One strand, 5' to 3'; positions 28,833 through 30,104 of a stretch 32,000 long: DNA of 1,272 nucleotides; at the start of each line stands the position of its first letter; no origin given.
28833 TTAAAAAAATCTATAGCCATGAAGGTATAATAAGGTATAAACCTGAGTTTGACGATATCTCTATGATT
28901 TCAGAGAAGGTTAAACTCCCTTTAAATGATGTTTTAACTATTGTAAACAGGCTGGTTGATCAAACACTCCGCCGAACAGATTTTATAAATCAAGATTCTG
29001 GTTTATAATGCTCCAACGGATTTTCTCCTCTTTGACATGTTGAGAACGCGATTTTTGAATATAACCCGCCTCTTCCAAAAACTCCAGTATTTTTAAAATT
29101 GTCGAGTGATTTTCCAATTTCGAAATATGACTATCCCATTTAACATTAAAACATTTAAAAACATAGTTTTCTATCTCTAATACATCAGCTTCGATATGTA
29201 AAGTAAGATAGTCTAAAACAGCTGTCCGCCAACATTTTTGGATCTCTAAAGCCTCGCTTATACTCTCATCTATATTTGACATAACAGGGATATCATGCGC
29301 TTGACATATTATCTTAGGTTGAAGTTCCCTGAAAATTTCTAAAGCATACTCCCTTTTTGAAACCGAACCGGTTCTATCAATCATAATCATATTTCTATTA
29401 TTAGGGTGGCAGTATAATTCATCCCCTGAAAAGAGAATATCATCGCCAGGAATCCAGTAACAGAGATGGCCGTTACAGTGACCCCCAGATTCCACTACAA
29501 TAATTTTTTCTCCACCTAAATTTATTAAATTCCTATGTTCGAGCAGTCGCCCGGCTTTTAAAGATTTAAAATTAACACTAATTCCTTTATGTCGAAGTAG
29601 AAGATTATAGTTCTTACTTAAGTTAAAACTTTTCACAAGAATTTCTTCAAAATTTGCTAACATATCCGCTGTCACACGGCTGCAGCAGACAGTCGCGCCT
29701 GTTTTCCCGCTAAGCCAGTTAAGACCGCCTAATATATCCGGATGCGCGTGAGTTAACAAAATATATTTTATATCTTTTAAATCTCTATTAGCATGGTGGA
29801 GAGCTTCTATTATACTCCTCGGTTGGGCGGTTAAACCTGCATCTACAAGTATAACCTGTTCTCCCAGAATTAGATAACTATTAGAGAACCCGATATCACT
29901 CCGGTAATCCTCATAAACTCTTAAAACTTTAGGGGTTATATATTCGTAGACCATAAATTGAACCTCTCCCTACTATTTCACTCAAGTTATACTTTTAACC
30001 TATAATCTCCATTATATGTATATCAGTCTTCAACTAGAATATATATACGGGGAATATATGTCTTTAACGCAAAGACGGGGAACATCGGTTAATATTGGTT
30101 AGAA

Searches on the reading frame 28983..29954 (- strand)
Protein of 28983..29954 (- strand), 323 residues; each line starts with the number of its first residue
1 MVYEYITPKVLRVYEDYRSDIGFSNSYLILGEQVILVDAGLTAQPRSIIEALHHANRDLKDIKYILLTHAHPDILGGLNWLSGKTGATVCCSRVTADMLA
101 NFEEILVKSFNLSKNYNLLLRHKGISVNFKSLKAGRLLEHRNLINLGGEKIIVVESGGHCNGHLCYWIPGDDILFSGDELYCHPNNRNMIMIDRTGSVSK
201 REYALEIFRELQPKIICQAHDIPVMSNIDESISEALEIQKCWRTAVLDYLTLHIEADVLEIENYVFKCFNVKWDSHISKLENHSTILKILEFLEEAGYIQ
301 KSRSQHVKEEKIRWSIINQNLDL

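Call 9: search_protein_families(library=pfam, proteins=[window:28983-29954:-], max_evalue=0.01)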
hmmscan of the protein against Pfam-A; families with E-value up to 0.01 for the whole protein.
window:28983-29954:- (323 aa): 4 families
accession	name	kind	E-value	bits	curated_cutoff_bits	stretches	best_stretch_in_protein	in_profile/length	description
PF00753.33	Lactamase_B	-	3.1e-27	96.2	22.7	1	22-220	4-196/196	Metallo-beta-lactamase superfamily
PF19583.5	ODP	-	8.5e-10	39.3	27.2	1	24-178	3-135/194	ODP family beta lactamase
PF12706.13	Lactamase_B_2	-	9.1e-07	29.1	27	1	35-103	3-74/200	Beta-lactamase superfamily domain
PF16661.11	Lactamase_B_6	-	0.00022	21.1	27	1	32-85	6-59/193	Metallo-beta-lactamase superfamily domain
